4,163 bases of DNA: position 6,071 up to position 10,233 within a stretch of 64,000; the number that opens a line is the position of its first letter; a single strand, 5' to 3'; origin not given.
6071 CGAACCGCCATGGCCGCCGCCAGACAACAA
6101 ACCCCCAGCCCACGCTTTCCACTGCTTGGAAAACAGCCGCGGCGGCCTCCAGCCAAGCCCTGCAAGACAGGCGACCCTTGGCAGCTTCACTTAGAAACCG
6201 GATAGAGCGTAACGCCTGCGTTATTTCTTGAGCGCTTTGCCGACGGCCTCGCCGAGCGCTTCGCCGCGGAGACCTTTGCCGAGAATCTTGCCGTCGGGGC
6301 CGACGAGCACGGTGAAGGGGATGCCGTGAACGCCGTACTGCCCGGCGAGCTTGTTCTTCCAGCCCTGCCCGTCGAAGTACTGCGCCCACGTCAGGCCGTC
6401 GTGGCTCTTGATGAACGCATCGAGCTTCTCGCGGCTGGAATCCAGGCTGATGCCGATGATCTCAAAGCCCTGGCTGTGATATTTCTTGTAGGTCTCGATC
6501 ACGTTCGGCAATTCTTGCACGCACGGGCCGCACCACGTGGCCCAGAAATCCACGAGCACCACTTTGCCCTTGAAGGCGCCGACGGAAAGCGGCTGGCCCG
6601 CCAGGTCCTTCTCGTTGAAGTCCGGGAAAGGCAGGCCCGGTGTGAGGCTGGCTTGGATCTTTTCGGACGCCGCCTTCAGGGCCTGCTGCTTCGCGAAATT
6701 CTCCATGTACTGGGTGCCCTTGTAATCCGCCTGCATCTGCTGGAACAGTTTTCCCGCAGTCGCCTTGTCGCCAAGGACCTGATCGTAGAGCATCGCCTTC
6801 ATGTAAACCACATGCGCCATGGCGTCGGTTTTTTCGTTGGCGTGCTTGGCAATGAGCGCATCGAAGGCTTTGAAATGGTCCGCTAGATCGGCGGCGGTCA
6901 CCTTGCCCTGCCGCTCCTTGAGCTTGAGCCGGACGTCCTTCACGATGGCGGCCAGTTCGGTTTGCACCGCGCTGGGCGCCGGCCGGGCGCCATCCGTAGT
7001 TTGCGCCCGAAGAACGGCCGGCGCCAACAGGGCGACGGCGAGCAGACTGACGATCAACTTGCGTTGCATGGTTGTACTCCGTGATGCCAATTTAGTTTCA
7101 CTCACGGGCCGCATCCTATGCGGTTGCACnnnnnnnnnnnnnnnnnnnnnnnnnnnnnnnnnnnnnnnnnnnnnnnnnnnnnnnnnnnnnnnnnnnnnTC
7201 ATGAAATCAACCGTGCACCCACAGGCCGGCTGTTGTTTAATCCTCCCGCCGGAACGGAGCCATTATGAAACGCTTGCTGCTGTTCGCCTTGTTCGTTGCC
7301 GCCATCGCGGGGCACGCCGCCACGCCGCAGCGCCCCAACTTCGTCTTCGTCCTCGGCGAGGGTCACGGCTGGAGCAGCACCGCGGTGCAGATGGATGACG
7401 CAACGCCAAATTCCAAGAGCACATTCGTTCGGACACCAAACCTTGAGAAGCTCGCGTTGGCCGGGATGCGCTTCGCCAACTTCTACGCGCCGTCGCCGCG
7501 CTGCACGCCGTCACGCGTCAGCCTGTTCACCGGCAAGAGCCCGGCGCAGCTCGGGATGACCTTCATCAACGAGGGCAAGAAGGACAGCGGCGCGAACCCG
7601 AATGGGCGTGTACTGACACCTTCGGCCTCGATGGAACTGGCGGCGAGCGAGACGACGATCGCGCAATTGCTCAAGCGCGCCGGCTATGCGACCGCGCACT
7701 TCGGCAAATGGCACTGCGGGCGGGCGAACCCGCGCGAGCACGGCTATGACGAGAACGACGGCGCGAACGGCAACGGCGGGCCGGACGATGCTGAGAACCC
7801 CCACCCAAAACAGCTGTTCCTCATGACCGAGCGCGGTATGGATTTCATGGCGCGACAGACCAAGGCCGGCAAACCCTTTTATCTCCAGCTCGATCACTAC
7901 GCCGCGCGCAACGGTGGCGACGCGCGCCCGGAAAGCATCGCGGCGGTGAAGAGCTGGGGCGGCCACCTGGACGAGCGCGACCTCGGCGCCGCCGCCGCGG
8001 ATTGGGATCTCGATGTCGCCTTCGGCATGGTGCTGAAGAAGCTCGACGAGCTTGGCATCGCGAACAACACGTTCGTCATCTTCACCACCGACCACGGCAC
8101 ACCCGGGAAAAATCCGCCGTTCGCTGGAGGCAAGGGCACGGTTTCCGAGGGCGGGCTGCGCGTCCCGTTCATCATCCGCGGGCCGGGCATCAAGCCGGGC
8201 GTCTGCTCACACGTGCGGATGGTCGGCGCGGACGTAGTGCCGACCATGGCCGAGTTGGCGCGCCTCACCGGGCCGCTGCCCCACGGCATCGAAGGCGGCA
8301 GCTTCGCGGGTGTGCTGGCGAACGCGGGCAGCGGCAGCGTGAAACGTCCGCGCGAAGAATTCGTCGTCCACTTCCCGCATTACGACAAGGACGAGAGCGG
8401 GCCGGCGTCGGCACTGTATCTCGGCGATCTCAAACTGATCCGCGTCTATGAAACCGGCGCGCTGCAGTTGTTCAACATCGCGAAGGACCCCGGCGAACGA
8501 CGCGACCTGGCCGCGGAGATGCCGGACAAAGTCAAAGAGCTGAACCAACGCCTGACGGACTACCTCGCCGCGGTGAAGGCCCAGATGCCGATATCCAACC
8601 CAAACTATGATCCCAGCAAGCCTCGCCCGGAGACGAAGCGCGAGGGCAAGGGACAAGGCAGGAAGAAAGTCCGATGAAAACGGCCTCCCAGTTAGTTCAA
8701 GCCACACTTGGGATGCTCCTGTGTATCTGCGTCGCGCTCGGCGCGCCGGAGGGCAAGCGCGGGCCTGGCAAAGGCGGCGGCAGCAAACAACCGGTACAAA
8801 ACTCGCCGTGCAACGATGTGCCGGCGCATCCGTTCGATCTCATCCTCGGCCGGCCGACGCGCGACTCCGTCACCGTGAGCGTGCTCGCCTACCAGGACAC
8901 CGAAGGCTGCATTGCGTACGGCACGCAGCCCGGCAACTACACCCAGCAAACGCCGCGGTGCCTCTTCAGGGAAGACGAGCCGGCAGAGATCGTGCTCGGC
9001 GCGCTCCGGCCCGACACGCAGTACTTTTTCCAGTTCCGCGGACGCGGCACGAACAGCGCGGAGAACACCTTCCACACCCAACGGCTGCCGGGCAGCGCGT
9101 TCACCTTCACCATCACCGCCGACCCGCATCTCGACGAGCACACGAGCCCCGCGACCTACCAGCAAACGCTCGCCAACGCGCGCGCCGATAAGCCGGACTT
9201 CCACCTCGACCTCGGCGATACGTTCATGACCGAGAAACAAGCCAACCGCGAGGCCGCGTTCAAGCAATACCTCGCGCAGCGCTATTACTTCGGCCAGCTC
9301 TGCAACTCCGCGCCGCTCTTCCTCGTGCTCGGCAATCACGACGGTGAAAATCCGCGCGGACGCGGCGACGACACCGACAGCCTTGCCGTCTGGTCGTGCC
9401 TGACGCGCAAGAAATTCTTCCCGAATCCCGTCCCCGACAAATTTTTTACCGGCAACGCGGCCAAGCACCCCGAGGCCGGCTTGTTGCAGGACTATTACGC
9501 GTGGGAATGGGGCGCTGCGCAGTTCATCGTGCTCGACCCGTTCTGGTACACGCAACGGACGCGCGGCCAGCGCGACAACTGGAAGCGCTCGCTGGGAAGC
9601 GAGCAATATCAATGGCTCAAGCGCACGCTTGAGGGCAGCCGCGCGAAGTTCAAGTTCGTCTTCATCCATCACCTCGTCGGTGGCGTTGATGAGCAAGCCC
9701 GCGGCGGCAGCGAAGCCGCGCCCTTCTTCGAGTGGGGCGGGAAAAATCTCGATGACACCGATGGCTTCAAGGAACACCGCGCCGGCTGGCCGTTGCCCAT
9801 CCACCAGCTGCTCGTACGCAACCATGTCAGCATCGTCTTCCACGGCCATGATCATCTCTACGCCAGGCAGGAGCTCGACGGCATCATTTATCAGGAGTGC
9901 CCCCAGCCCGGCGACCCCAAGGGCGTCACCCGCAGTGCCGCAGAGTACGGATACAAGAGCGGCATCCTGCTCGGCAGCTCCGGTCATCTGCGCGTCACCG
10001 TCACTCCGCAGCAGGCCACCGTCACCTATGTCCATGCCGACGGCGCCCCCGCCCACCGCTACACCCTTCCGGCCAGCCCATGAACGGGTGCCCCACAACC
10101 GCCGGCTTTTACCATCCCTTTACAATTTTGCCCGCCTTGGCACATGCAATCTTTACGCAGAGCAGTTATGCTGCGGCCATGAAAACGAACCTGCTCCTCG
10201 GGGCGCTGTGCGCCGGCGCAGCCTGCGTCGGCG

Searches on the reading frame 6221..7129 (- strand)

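Call 61: search_protein_families(library=pfam, proteins=[window:6221-7129:-], max_evalue=0.0001)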
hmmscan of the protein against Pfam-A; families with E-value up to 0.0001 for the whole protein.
window:6221-7129:- (302 aa): 6 families
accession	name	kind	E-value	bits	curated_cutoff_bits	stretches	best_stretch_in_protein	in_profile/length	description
PF13905.12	Thioredoxin_8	-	3.5e-21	75.8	27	1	188-282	1-94/94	Thioredoxin-like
PF00578.27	AhpC-TSA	-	2.7e-20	73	26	1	165-282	2-121/124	AhpC/TSA family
PF08534.16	Redoxin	-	1e-19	71.2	26.6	1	165-287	3-133/148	Redoxin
PF00085.26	Thioredoxin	-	4.6e-08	33.4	23.5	1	189-232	19-61/103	Thioredoxin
PF13098.12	Thioredoxin_2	-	1.8e-06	28.6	27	1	187-281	4-86/104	Thioredoxin-like domain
PF00255.25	GSHPx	-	4.9e-05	23.3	27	1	170-227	3-59/108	Glutathione peroxidase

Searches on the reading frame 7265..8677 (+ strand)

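Call 61: search_protein_families(library=pfam, proteins=[window:7265-8677:+], max_evalue=0.0001)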
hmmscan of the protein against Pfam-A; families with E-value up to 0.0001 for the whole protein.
window:7265-8677:+ (470 aa): 2 families
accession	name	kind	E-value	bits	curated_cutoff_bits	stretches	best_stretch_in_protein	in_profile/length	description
PF00884.28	Sulfatase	-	8.1e-37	127.6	25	1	24-332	1-299/301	Sulfatase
PF01663.27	Phosphodiest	-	7.7e-06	26.2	23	0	55-99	18-63/342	Type I phosphodiesterase / nucleotide pyrophosphatase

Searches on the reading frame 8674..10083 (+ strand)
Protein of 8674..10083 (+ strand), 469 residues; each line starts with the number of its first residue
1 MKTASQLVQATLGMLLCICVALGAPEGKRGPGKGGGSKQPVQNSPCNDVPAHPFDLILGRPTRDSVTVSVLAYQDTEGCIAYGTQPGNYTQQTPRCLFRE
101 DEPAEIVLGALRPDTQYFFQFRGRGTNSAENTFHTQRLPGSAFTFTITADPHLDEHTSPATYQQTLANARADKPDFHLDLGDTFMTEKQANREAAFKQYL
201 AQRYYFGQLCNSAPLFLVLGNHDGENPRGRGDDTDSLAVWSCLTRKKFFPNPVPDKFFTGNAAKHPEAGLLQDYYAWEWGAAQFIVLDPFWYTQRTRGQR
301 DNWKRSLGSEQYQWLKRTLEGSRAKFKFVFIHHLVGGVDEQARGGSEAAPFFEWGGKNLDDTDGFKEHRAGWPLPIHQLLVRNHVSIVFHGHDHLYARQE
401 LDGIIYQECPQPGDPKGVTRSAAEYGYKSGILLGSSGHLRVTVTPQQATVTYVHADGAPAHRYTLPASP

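Call 61: search_protein_families(library=pfam, proteins=[window:8674-10083:+], max_evalue=0.0001)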
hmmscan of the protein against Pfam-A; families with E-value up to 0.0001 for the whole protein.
window:8674-10083:+ (469 aa): 2 families
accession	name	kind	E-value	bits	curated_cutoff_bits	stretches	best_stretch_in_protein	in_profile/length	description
PF00149.33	Metallophos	-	9e-11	43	21.5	1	144-395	2-190/191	Calcineurin-like phosphoesterase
PF09423.15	PhoD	-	3.2e-06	27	27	1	274-388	145-260/343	PhoD-like phosphatase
